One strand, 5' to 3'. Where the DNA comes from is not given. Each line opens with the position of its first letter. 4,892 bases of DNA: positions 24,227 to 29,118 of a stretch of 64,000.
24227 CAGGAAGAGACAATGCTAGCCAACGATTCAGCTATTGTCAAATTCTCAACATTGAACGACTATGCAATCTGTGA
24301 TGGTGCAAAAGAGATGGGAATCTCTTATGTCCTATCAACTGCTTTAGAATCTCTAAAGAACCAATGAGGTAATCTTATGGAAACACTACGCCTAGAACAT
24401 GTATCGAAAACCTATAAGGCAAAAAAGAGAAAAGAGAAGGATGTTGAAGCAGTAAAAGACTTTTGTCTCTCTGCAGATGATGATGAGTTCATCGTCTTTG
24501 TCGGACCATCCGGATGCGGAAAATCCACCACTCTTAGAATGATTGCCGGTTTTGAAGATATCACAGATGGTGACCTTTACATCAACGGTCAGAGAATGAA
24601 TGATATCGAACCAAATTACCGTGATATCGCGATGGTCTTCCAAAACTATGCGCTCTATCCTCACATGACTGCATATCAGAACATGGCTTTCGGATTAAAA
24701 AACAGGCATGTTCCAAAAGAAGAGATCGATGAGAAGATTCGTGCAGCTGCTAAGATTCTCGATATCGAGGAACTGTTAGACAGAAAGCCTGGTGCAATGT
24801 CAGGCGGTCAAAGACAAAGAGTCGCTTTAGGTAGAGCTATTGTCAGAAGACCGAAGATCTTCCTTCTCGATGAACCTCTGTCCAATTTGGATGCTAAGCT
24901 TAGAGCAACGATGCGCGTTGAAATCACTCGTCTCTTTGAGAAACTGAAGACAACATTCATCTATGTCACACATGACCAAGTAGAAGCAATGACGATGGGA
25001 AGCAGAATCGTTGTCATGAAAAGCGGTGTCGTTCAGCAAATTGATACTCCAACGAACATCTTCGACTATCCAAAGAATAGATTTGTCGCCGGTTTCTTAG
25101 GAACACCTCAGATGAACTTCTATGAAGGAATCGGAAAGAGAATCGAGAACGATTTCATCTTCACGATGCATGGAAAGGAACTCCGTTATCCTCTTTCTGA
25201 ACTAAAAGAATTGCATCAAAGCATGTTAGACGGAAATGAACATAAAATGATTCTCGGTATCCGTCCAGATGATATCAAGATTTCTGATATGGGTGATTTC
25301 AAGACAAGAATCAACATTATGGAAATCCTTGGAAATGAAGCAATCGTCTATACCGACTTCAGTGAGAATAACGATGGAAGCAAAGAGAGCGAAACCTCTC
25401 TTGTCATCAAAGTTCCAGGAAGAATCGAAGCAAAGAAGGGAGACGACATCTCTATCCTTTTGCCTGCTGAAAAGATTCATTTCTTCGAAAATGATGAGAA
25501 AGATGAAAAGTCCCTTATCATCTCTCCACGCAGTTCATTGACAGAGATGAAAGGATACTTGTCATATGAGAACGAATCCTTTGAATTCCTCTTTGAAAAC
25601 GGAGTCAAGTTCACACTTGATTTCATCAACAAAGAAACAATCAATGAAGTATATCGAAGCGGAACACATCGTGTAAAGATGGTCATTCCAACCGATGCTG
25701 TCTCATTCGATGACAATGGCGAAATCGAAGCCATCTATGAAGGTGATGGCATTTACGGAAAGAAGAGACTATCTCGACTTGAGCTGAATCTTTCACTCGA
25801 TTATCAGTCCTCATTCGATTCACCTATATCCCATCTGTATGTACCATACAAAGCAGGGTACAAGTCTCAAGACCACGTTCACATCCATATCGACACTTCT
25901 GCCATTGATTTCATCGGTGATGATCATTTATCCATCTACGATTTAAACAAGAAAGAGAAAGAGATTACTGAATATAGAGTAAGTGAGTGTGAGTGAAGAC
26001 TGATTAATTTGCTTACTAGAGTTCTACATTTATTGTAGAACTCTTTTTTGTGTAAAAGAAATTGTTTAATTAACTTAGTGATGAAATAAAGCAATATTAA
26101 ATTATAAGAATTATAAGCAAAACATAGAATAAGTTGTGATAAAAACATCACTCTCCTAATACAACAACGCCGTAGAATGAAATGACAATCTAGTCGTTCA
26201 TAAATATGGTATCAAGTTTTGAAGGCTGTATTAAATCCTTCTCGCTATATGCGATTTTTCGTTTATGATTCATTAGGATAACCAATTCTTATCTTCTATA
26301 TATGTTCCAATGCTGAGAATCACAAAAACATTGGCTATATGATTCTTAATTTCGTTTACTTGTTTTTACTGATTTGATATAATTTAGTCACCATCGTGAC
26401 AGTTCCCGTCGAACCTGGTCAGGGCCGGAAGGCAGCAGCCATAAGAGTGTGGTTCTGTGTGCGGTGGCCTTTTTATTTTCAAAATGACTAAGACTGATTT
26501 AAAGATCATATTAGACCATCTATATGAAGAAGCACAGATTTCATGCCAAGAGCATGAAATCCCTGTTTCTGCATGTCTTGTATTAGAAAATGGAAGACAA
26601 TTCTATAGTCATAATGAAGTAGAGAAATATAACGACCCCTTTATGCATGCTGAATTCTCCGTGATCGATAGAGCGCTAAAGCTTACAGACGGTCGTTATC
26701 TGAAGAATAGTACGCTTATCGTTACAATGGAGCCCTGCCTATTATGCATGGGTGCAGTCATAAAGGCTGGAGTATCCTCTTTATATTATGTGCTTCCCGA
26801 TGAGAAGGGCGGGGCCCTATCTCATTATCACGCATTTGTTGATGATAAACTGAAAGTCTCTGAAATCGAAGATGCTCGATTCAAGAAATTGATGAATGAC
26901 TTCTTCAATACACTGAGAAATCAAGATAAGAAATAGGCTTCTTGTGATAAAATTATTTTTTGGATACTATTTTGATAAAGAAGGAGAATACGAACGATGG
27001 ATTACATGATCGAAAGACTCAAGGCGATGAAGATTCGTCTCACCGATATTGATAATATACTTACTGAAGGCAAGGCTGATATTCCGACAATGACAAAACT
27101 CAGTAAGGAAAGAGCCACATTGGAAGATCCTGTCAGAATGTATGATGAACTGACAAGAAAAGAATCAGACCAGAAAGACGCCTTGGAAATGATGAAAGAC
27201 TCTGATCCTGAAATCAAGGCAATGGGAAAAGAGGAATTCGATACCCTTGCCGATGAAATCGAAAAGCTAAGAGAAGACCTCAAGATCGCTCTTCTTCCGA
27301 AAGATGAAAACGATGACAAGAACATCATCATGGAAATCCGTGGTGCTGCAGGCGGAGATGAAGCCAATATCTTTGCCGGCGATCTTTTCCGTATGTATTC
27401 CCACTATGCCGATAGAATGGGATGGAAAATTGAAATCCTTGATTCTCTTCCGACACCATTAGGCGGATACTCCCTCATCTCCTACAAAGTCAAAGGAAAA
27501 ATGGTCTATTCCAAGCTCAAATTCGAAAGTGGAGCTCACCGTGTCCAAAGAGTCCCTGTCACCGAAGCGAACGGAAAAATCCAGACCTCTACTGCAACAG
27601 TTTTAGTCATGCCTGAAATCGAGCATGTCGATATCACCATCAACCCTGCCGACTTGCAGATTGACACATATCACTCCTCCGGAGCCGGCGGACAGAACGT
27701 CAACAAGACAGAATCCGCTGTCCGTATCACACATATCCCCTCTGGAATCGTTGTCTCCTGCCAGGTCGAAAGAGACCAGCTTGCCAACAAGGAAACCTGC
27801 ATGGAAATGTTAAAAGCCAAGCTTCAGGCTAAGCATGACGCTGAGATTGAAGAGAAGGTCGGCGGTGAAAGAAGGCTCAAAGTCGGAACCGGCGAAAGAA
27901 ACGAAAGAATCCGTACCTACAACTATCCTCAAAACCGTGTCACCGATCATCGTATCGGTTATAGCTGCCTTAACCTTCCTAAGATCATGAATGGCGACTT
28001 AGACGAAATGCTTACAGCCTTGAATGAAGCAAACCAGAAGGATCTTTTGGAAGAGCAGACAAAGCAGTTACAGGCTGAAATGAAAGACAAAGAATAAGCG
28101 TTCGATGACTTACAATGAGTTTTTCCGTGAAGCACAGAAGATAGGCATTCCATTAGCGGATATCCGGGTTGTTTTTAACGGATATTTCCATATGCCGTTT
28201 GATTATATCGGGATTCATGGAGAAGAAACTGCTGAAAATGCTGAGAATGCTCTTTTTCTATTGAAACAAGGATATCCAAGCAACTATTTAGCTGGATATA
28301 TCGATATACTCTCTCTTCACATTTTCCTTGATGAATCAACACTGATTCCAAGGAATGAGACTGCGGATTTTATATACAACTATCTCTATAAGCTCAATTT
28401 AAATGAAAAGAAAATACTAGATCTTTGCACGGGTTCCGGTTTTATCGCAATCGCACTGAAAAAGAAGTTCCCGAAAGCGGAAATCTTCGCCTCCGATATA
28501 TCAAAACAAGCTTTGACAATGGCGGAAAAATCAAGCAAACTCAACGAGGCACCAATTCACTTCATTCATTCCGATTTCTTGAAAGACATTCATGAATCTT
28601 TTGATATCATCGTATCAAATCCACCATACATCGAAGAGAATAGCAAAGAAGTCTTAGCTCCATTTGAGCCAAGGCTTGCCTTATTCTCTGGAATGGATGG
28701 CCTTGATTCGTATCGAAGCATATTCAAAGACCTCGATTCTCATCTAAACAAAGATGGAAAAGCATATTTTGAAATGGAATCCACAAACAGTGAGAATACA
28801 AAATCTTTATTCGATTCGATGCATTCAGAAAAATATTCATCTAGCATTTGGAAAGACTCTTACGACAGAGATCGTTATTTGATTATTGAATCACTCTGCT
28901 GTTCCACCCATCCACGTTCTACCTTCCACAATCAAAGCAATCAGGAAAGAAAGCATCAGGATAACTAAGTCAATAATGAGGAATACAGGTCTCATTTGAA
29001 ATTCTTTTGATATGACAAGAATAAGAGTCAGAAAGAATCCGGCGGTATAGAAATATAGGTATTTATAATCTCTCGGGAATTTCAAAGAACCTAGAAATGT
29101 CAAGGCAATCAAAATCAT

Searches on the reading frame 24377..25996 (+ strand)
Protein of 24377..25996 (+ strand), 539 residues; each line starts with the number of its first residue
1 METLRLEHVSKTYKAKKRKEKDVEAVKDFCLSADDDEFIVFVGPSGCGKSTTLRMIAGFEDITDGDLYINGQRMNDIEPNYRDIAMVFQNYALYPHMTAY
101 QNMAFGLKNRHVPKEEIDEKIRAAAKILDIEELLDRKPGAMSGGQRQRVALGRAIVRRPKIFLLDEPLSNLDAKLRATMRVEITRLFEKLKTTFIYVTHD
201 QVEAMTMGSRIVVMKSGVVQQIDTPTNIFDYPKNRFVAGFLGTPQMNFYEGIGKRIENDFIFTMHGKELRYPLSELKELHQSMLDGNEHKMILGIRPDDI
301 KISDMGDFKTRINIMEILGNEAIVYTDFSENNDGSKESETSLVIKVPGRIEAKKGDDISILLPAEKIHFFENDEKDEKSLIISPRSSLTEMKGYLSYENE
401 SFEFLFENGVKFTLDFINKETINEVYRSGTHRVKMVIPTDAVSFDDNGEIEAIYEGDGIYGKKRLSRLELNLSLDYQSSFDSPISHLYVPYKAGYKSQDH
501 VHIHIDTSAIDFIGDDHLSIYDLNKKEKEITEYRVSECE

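Call 10: search_protein_families(library=pfam, proteins=[window:24377-25996:+], max_evalue=0.0001)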
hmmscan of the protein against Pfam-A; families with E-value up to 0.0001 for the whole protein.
window:24377-25996:+ (539 aa): 4 families
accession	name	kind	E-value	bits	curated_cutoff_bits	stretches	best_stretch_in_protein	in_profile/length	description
PF00005.33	ABC_tran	-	1.3e-30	107.2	25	1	28-168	3-136/137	ABC transporter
PF17912.7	OB_MalK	-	1.2e-06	29.7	27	1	242-300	1-53/53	MalK OB fold domain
PF13304.12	AAA_21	-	6.5e-06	26.9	27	0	136-201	233-300/304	AAA domain, putative AbiEii toxin, Type IV TA system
PF03215.21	Rad17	-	1.4e-05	25.5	23.8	1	16-133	24-141/186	Rad17 P-loop domain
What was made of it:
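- The organism imports sugars through ABC systems, and the sugar locus includes an unusually long MalK-type ATPase (24377..25996, 539 aa; call 10).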

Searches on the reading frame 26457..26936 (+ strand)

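Call 10: search_protein_families(library=pfam, proteins=[window:26457-26936:+], max_evalue=0.0001)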
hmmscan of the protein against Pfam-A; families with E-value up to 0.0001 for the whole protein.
window:26457-26936:+ (159 aa): 3 families
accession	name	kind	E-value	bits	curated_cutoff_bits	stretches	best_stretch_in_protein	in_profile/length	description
PF14437.12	MafB19-deam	-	1.7e-18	67.3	27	1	18-154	6-142/142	MafB19-like deaminase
PF00383.29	dCMP_cyt_deam_1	-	1.5e-17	63.8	25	1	20-112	9-101/102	Cytidine and deoxycytidylate deaminase zinc-binding region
PF14439.12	Bd3614-deam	-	1.3e-06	28.8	38.5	1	37-122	10-97/113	Bd3614-like deaminase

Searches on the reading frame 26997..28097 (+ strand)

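Call 10: search_protein_families(library=pfam, proteins=[window:26997-28097:+], max_evalue=0.0001)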
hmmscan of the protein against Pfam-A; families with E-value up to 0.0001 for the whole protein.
window:26997-28097:+ (366 aa): 2 families
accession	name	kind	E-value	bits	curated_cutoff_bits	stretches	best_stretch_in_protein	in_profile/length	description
PF03462.23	PCRF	-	5.1e-64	216.1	24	1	27-202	19-194/194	PCRF domain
PF00472.26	RF-1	-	2.8e-41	140.5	35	1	210-319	2-116/116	RF-1 domain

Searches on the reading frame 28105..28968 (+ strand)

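Call 10: search_protein_families(library=pfam, proteins=[window:28105-28968:+], max_evalue=0.0001)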
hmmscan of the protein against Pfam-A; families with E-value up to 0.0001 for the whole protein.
window:28105-28968:+ (287 aa): 9 families
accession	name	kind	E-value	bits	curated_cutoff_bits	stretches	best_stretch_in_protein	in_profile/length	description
PF05175.20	MTS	-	3.2e-18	66.4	23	1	97-180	30-113/170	Methyltransferase small domain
PF13649.12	Methyltransf_25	-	5.6e-10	40.2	27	1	104-172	1-71/97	Methyltransferase domain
PF13847.12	Methyltransf_31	-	9e-10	38.9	27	1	101-226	4-113/145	Methyltransferase domain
PF06325.19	PrmA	-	2.5e-09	37.5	22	1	92-172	153-233/296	Ribosomal protein L11 methyltransferase (PrmA)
PF08242.18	Methyltransf_12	-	1.3e-05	26.3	30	1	105-172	1-72/98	Methyltransferase domain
PF08241.18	Methyltransf_11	-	1.9e-05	25.7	21.2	1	105-172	1-67/95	Methyltransferase domain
PF07669.17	Eco57I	-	3.6e-05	24.4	25.3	1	137-182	49-91/171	Eco57I restriction-modification methylase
PF13489.12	Methyltransf_23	-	8.2e-05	22.8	27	0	92-172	14-88/164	Methyltransferase domain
PF03602.21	Cons_hypoth95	-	9.3e-05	22.6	24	0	91-185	33-134/182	Conserved hypothetical protein 95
